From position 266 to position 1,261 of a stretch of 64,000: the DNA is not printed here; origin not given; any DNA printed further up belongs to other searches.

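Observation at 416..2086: MerB-like organomercurial lyase paired with a Cys-rich HTH/2[4Fe-4S] protein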

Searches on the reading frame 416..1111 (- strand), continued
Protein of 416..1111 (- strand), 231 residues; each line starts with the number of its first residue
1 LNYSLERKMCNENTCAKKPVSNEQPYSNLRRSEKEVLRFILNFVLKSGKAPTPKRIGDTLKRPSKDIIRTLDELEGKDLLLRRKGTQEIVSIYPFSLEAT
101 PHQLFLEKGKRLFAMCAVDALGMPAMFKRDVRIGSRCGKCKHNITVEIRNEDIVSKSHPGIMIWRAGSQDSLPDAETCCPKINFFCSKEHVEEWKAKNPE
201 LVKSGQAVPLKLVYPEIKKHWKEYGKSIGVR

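Call 25: find_related_loci(query=A2, collection=metagenome_contigs, flank=5000)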
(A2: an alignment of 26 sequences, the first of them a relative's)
Query A2 (223 aa) in metagenome_contigs; peptide patterns used: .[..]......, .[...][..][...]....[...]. (x = any residue, [..] = any of these).
130 stretches matched a pattern; 107 encode a relative of the query (tblastn E <= 1e-3); the best 80 are kept; 80 distinct loci.
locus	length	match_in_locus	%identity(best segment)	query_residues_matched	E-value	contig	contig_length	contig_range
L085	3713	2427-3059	69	1-211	7e-102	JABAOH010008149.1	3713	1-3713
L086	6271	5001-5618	69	1-206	4e-98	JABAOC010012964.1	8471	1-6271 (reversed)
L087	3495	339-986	59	7-223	1e-83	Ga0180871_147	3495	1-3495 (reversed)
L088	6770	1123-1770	59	7-223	4e-83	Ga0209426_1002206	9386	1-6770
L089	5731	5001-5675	54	1-223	6e-80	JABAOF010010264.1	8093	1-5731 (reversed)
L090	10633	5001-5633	54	10-223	5e-74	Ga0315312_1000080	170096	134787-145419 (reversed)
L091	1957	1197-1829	54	10-223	1e-75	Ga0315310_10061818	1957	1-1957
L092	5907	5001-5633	53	10-223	3e-72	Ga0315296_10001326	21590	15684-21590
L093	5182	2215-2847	52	10-223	3e-72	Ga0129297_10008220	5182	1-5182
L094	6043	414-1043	53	13-223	3e-72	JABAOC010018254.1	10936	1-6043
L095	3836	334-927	55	25-223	4e-72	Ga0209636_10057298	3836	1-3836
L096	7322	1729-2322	54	25-223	5e-71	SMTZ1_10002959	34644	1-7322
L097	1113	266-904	51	10-223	9e-76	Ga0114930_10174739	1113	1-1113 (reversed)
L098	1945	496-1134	50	10-223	3e-72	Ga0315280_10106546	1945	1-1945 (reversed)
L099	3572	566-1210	48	8-223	6e-70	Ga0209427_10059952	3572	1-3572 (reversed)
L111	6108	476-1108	49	10-223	3e-67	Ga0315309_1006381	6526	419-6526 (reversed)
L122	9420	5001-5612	53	21-223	1e-65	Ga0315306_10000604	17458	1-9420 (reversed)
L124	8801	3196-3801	51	21-223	1e-65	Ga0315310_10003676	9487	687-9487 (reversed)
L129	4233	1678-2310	50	14-223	6e-65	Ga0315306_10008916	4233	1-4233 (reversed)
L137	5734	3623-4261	49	13-223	5e-64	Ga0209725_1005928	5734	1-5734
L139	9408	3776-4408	50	14-223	6e-64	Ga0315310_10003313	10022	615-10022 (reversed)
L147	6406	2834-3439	49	21-223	2e-61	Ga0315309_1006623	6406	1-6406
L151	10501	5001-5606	47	21-223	1e-60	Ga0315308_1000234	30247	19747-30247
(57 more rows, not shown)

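Call 30: search_protein_families(library=pfam, proteins=[L147:3444-4199:+, L111:102-458:+, L122:4246-4893:-, L139:779-1258:+, L124:4600-5049:+, L122:6420-6983:+, L129:189-659:+, L137:2672-3571:+, L089:4214-4795:+, L151:6934-7404:+], max_evalue=0.01)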
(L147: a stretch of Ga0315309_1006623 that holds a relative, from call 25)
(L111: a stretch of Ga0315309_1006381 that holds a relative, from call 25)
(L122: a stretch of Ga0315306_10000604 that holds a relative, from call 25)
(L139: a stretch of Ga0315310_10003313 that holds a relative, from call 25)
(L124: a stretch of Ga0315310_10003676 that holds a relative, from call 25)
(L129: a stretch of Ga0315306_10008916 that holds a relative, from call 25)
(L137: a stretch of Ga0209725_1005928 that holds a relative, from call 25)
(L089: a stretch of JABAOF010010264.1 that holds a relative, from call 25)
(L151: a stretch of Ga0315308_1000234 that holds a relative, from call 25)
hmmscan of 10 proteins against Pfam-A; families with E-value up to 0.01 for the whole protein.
L147:3444-4199:+ (251 aa): 13 families
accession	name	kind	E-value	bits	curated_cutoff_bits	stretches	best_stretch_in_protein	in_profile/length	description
PF13847.12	Methyltransf_31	-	1.9e-17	63.7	27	1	64-186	5-124/145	Methyltransferase domain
PF08241.18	Methyltransf_11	-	5.8e-15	56.1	21.2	1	67-167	1-95/95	Methyltransferase domain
PF13649.12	Methyltransf_25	-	1.3e-12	48.7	27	1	66-163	1-97/97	Methyltransferase domain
PF01209.24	Ubie_methyltran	-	3.9e-09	36.6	20.1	1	56-169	41-153/233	ubiE/COQ5 methyltransferase family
PF01135.25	PCMT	-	5e-07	30.1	20.3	1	60-115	71-126/210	Protein-L-isoaspartate(D-aspartate) O-methyltransferase (PCMT)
PF20922.3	Anamorsin_N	-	9.2e-07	29.2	27.1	1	122-175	41-95/163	Anamorsin, N-terminal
PF08242.18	Methyltransf_12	-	2.3e-06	28.7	30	1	67-165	1-98/98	Methyltransferase domain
PF13489.12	Methyltransf_23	-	0.00019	21.7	27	1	60-198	20-151/164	Methyltransferase domain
PF00398.26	RrnaAD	-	0.0026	17.3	24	1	49-110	17-75/263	Ribosomal RNA adenine dimethylase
PF13578.12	Methyltransf_24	-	0.0037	18.5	26.3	1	67-169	1-104/105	Methyltransferase domain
PF01170.24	UPF0020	-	0.0038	17.4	22.3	1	92-166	81-163/197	RMKL-like, methyltransferase domain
PF05175.20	MTS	-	0.0044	17.1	23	1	61-167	30-138/170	Methyltransferase small domain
PF01596.23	Methyltransf_3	-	0.0087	15.8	22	0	60-122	42-104/204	O-methyltransferase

L111:102-458:+ (118 aa): 5 families
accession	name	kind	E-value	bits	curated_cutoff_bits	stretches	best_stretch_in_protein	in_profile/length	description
PF01022.26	HTH_5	-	4.6e-15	55.7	22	1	21-66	1-46/47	Bacterial regulatory protein, arsR family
PF01978.25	TrmB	-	9.7e-07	29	25.6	1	35-77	22-63/68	Sugar-specific transcriptional regulator TrmB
PF13463.12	HTH_27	-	3.8e-05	24.3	22.2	1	25-73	6-54/68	Winged helix DNA-binding domain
PF25212.1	HVO_A0114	-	0.00033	20.8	27.6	1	12-75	13-77/84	HVO_A0114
PF09339.16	HTH_IclR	-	0.00094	19.4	22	1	26-67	7-50/52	IclR helix-turn-helix domain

L122:4246-4893:- (215 aa): 8 families
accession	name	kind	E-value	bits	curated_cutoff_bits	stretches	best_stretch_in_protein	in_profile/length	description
PF01022.26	HTH_5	-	1.5e-10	41.2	22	1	20-64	1-45/47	Bacterial regulatory protein, arsR family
PF12840.13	HTH_20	-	2.4e-09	37.4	27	1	18-66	1-50/51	Helix-turn-helix domain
PF13412.12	HTH_24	-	5.5e-07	29.5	21.9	1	19-64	1-47/48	Winged helix-turn-helix DNA-binding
PF13936.12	HTH_38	-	5.4e-05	23.3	27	1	17-57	4-43/44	Helix-turn-helix domain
PF25212.1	HVO_A0114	-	0.00025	21.2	27.6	1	11-70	12-72/84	HVO_A0114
PF01047.28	MarR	-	0.0003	21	24.6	1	32-65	15-48/59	MarR family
PF09339.16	HTH_IclR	-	0.005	17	22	0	32-65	16-49/52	IclR helix-turn-helix domain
PF21476.4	PF0610-like_N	-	0.0092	16.6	33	0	22-56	2-36/50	PF0610-like, N-terminal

L139:779-1258:+ (159 aa): 2 families
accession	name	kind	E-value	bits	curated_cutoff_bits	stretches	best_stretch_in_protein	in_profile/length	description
PF00881.29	Nitroreductase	-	3.2e-22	79.9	23.5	1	8-129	20-166/167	Nitroreductase family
PF14512.11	TM1586_NiRdase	-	8.5e-19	68.5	27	2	78-150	87-152/215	Putative TM nitroreductase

L124:4600-5049:+ (149 aa): 2 families
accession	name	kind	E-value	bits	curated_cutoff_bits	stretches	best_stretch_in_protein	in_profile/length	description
PF01243.27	PNPOx_N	-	7.1e-08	33.3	28.1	1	12-147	4-119/120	Pyridoxamine 5'-phosphate oxidase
PF12900.13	Pyridox_ox_2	-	0.00099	19.5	27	1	11-115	3-111/140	Pyridoxamine 5'-phosphate oxidase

L122:6420-6983:+ (187 aa): 5 families
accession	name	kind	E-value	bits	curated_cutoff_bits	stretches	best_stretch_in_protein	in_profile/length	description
PF04191.18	PEMT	-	2.6e-09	37.9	25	1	80-171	10-104/105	Phospholipid methyltransferase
PF06966.17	DUF1295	-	1.7e-07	31.4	20.4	1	46-179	86-234/235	Protein of unknown function (DUF1295)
PF01222.22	ERG4_ERG24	-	4.7e-07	29.4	27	1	108-180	349-423/432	Ergosterol biosynthesis ERG4/ERG24 family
PF04140.19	ICMT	-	2.1e-06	28.5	24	1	108-165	33-93/95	Isoprenylcysteine carboxyl methyltransferase (ICMT) family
PF02544.21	Steroid_dh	-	0.0033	17.9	22.6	1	78-164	40-130/150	3-oxo-5-alpha-steroid 4-dehydrogenase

L129:189-659:+ (156 aa): 3 families
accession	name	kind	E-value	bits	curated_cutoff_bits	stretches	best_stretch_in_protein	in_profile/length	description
PF19641.4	DUF6144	-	6e-11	43.1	28.8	1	33-151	57-171/181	Family of unknown function (DUF6144)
PF18546.6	MetOD1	-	0.00072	20.1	23.8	1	93-154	83-141/142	Methanogen output domain 1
PF02830.23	V4R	-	0.00077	19.9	31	1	109-154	15-60/62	V4R domain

L137:2672-3571:+ (299 aa): 1 family
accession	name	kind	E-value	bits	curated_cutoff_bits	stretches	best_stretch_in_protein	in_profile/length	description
PF00491.26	Arginase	-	3.6e-46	158.3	22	1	7-295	2-276/280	Arginase family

L089:4214-4795:+ (193 aa): 3 families
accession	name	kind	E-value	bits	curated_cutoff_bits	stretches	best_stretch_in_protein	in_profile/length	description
PF01965.30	DJ-1_PfpI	-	4.1e-30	105.2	26.6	1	2-174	1-164/165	DJ-1/PfpI family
PF01174.25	SNO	-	7.9e-07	29.6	27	1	66-119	27-82/188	SNO glutamine amidotransferase family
PF17124.11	ThiJ_like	-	0.0077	16.5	30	0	69-122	81-142/186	ThiJ/PfpI family-like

L151:6934-7404:+ (156 aa): 2 families
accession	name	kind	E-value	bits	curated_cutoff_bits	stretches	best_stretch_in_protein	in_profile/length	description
PF01243.27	PNPOx_N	-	1.2e-13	51.9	28.1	1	17-153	6-119/120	Pyridoxamine 5'-phosphate oxidase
PF12900.13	Pyridox_ox_2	-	4.4e-08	33.6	27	1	18-151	7-137/140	Pyridoxamine 5'-phosphate oxidase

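Call 31: predict_structure(alignment_id=A2)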
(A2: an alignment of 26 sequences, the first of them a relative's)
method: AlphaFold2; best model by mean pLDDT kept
length: 223 residues; sequences in the alignment: 26
mean_pLDDT: 84.4   pTM: 0.81
mean pLDDT of the five models: 84.4, 83.6, 80.5, 79.4, 76.6
residues with pLDDT >= 90: 142; 70-90: 47; 50-70: 6; < 50: 28
segments of 3 or more residues with pLDDT < 50: 1-17, 160-170
pLDDT, mean of each block of 10 residues (from residue 1): 31 45 94 94 96 97 93 91 88 90 90 95 96 97 97 82 37 83 92 82 93 90 91
secondary structure, 60 per line:
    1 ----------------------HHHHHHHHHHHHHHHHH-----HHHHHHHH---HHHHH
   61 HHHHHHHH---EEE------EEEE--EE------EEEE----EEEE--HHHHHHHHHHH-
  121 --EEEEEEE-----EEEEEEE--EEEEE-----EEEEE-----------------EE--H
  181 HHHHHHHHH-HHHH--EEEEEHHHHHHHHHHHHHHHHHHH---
elements in order: H23-39 H45-52 H56-68 E72-74 E81-84 E95-98 E103-106 H109-119 E123-129 E135-141 E144-148 E154-158 H180-189 H191-194 E197-201 H202-220

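Call 44: search_protein_families(library=ncbifam, proteins=[L147:3444-4199:+, L111:102-458:+, L122:4246-4893:-, L129:189-659:+, L137:2672-3571:+, L089:4214-4795:+], max_evalue=0.001)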
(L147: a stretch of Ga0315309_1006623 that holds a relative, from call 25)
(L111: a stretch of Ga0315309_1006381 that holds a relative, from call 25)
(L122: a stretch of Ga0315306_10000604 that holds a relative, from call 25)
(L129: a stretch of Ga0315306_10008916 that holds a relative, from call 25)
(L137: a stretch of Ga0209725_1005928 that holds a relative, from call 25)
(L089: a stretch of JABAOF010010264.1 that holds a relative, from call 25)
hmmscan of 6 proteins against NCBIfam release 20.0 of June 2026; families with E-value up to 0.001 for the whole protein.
L147:3444-4199:+ (251 aa): 32 families (the best 25 are shown)
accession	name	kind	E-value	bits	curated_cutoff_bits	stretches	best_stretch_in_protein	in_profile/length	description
NF041537.1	ArsM_AhpD_UU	exception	1.4e-23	83.3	510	1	60-210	74-223/345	arsenite methyltransferase/AhpD domain selenoprotein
NF041536.1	ArsM_DUF2284_UU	exception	1.6e-21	76.2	575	1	61-213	75-226/459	arsenite methyltransferase/DUF2284 domain selenoprotein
NF008823.0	PRK11873.1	subfamily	1.7e-19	70.3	263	1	59-212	74-226/272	arsenite methyltransferase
NF047649.1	MTase_UXPK_star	exception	9.8e-19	67.4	460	1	64-206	79-220/283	methyltransferase/UXPK-star double selenoprotein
NF001240.0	PRK00216.1-1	equivalog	8.5e-16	57.7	378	1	28-169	32-170/251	bifunctional demethylmenaquinone methyltransferase/2-methoxy-6-polyprenyl-1,4-benzoquinol methylase UbiE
NF045667.1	MTase_DVU1556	equivalog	3.3e-14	52.9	155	1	58-207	18-158/213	DVU_1556 family methyltransferase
NF052510.1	methyltran_MpqE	exception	8.2e-13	48.3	335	1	27-167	14-151/234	methyl-plastoquinone biosynthesis methyltransferase MpqE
TIGR02752.1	MenG_heptapren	equivalog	1.1e-10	41.4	419.85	1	48-191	31-167/231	demethylmenaquinone methyltransferase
NF001243.0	PRK00216.1-4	equivalog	2.1e-10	40.3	235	1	43-192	27-170/237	demethylmenaquinone methyltransferase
NF043040.1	corrin_prot_MT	hypoth_equivalog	1e-09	38.2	180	1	58-181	37-161/216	corrinoid protein-associated methyltransferase CpaM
NF001242.0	PRK00216.1-3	equivalog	2.4e-09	37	351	1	28-167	37-175/258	bifunctional demethylmenaquinone methyltransferase/2-methoxy-6-polyprenyl-1,4-benzoquinol methylase UbiE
TIGR01934.1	MenG_MenH_UbiE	subfamily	7.6e-09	35.2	158.35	1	52-174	29-148/223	ubiquinone/menaquinone biosynthesis methyltransferase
NF001244.0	PRK00216.1-5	equivalog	1.5e-08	34.3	216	1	55-183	41-169/236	bifunctional demethylmenaquinone methyltransferase/2-methoxy-6-polyprenyl-1,4-benzoquinol methylase UbiE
NF041675.1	sarc_dimgly_tmase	equivalog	1.8e-08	34.6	550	1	58-170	62-172/278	sarcosine/dimethylglycine N-methyltransferase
TIGR04364.1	methyltran_FxLD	equivalog_domain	1.5e-07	30.8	320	1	53-114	73-133/394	methyltransferase, FxLD system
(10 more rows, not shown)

L111:102-458:+ (118 aa): 12 families
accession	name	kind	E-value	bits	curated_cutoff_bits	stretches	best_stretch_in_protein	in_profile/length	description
NF033788.1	HTH_metalloreg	subfamily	9.1e-22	76.7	55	1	15-84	4-74/77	metalloregulator ArsR/SmtB family transcription factor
NF045707.1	Dbac_1936_reg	equivalog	2.5e-13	49.9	115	1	11-92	6-87/99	ArsR/SmtB-type metalloregulator TsoR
NF033789.1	repress_SdpR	subfamily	4.3e-12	45.8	100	1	16-83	2-69/79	autorepressor SdpR family transcription factor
NF047906.1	CdPbTransRegCmtR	equivalog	3.9e-09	36.4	150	1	16-90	15-89/104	Cd(II)/Pb(II)-sensing metalloregulatory transcriptional regulator CmtR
NF040642.1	sulf_sens_BigR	equivalog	3.4e-08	33.5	155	1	15-88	13-86/95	sulfite-sensing transcriptional repressor BigR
NF041413.1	ArsR_Rv2640c_fam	equivalog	2.2e-06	28.1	155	1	14-91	34-114/118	Rv2640c family ArsR-like transcriptional regulator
NF053602.1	Phr_regulator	exception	4.7e-06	26.3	320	1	15-67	5-57/191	heat shock transcription regulator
NF053755.1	MsvR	equivalog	3.6e-05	23.6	220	1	16-101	7-97/236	transcriptional factor MsvR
NF040939.2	trans_reg_lrs14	equivalog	8.1e-05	22.6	90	1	27-74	26-75/103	Lrs14 family HTH-type transcriptional regulator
TIGR01884.1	cas_HTH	subfamily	9.3e-05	21.9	60.2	1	17-80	137-200/202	CRISPR-associated CARF protein Csa3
NF007528.0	PRK10141.1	subfamily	0.00011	22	97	1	16-81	10-76/117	metalloregulator ArsR/SmtB family transcription factor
NF053606.1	Sta1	subfamily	0.00038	20.5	80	1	28-74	26-73/100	Sta1 family transcriptional regulator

L122:4246-4893:- (215 aa): 7 families
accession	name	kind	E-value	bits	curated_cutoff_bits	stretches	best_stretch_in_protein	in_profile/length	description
NF033788.1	HTH_metalloreg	subfamily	1.3e-08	34.5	55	1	15-68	5-59/77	metalloregulator ArsR/SmtB family transcription factor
NF033789.1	repress_SdpR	subfamily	2.9e-07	30.3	100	1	16-70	3-57/79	autorepressor SdpR family transcription factor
TIGR01884.1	cas_HTH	subfamily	2e-05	24.1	60.2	1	15-70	136-192/202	CRISPR-associated CARF protein Csa3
NF005061.0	PRK06474.1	equivalog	2.1e-05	24.5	121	1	13-83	3-75/178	hypothetical protein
NF053755.1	MsvR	equivalog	0.00013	21.8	220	1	13-68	5-60/236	transcriptional factor MsvR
NF038251.1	AdcR_fam_Zn_TF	equivalog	0.00038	20.7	175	1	16-70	31-85/143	zinc-dependent MarR family transcriptional regulator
NF053602.1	Phr_regulator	exception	0.00047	19.8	320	0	16-82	7-72/191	heat shock transcription regulator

L129:189-659:+ (156 aa): 1 family
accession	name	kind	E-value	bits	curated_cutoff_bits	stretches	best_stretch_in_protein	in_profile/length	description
NF053755.1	MsvR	equivalog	0.00011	22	220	1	108-154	190-236/236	transcriptional factor MsvR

L137:2672-3571:+ (299 aa): 4 families
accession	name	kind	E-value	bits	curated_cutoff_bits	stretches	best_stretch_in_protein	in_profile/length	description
TIGR01229.1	rocF_arginase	equivalog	1.7e-52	178.6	227.6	1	10-297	2-295/300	arginase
TIGR01227.1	hutG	equivalog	7.4e-22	77.9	229.15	1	8-297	37-306/307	formimidoylglutamase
TIGR01230.1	agmatinase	equivalog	1.7e-15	57.4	174.3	1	10-286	17-262/275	agmatinase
NF002564.0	PRK02190.1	subfamily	1.9e-10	40.4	302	1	7-264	34-266/307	agmatinase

L089:4214-4795:+ (193 aa): 7 families
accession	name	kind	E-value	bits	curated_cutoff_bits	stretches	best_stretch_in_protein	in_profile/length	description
TIGR01383.1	not_thiJ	equivalog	1.8e-22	79.9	131.25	1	3-187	1-179/180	DJ-1 family glyoxalase III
NF006902.0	PRK09393.1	equivalog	4.3e-20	72.2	425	1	46-189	49-195/327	transcriptional regulator FtrA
TIGR01382.1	PfpI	subfamily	8.1e-16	58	139.05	1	43-159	28-151/169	DJ-1/PfpI/YhbO family deglycase/protease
NF052371.1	TransRegGbdRPseu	equivalog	2.9e-14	52.9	480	1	49-189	59-200/365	choline metabolism transcriptional regulator GbdR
NF008605.0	PRK11574.1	equivalog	4.1e-11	43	252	1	5-188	6-184/196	protein deglycase YajL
NF040823.1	deglyc_PfpI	equivalog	1.9e-08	34.3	330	1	48-158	34-147/166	deglycase PfpI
TIGR03800.1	PLP_synth_Pdx2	equivalog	0.00039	20.4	105.55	1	63-120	27-85/184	pyridoxal 5'-phosphate synthase glutaminase subunit PdxT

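Call 59: fold_search(model_id=the predicted structure, library=pdb)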
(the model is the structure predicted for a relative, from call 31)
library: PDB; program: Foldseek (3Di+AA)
matches with E <= 10: 1480; with E <= 0.001: 12
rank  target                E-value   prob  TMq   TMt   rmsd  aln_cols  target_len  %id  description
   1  5c17                  1.0e-14  1.00  0.75  0.81   2.9       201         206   26  Crystal structure of the mercury-bound form of MerB2 (released 2016-02-03)
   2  3f2g_B                3.3e-12  1.00  0.65  0.69   3.7       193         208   19  Crystal structure of MerB mutant C160S, the Organomercurial Lyase involved in a bacterial mercury resistance system (released 2008-11-11)
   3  3f0o_B                6.5e-12  1.00  0.67  0.75   4.2       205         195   20  Crystal structure of MerB, the Organomercurial Lyase involved in a bacterial mercury resistance system (released 2008-11-11)
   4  3f0o_A                9.2e-12  1.00  0.70  0.75   3.7       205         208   18  Crystal structure of MerB, the Organomercurial Lyase involved in a bacterial mercury resistance system (released 2008-11-11)
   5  3f2h_B                1.5e-11  1.00  0.64  0.69   4.4       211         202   19  Crystal structure of the mercury-bound form of MerB mutant C160S, the Organomercurial Lyase involved in a bacterial me (released 2008-11-11)
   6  3f2f_B                1.8e-11  1.00  0.64  0.71   3.8       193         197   19  Crystal structure of the mercury-bound form of MerB, the Organomercurial Lyase involved in a bacterial mercury resista (released 2008-11-11)
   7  3f2h_A                2.2e-11  1.00  0.68  0.73   4.2       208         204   18  Crystal structure of the mercury-bound form of MerB mutant C160S, the Organomercurial Lyase involved in a bacterial me (released 2008-11-11)
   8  3fn8_A                2.2e-11  1.00  0.67  0.71   3.9       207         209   18  Crystal Structure of MerB complexed with mercury (released 2009-03-03)
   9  3f2g_A                3.0e-11  1.00  0.67  0.72   4.2       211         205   19  Crystal structure of MerB mutant C160S, the Organomercurial Lyase involved in a bacterial mercury resistance system (released 2008-11-11)
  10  5c0t_A                7.2e-11  1.00  0.69  0.74   3.7       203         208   18  Crystal structure of the mercury-bound form of MerB mutant D99S (released 2016-02-03)
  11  1s6l_MODEL_1_A        3.0e-08  1.00  0.53  0.59   5.3       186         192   20  Solution structure of MerB, the Organomercurial Lyase involved in the bacterial mercury resistance system (released 2005-04-19)
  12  3k2z_B                5.1e-04  1.00  0.29  0.33  12.6       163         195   15  Crystal structure of a LexA protein from Thermotoga maritima (released 2010-10-06)
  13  3k2z_A                3.4e-03  1.00  0.28  0.33  11.6       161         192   14  Crystal structure of a LexA protein from Thermotoga maritima (released 2010-10-06)
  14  3jso_A                7.9e-03  0.96  0.27  0.31  14.2       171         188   12  Classic Protein With a New Twist: crystal structure of a LexA repressor DNA complex (released 2010-08-18)
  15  3jso_B                1.9e-02  0.97  0.28  0.33  12.6       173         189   13  Classic Protein With a New Twist: crystal structure of a LexA repressor DNA complex (released 2010-08-18)
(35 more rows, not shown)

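Call 71: find_encoding_contigs(protein=P0093, flank=8000, max_places=2)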
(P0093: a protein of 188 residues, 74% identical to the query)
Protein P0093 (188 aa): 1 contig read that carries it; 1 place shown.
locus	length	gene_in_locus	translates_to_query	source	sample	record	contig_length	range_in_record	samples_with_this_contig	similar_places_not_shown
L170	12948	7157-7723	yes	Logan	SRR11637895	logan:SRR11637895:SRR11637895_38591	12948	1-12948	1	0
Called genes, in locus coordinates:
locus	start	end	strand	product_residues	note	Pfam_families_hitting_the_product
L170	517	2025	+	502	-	PF00392:GntR, PF00155:Aminotran_1_2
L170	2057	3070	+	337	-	PF00037:Fer4 (faint)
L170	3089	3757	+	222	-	PF13187:Fer4_9 (faint), PF13484:Fer4_16 (weak)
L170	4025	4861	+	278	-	PF00581:Rhodanese, PF00881:Nitroreductase (weak)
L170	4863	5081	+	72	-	-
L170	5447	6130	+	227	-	PF01841:Transglut_core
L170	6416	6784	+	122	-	PF00881:Nitroreductase, PF14512:TM1586_NiRdase (weak)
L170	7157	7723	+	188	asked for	PF03243:MerB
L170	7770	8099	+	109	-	PF00892:EamA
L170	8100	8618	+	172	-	PF00892:EamA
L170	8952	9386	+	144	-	PF03773:ArsP_1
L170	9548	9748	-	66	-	-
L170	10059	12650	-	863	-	PF00756:Esterase (weak), PF00326:Peptidase_S9, PF12146:Hydrolase_4 (faint)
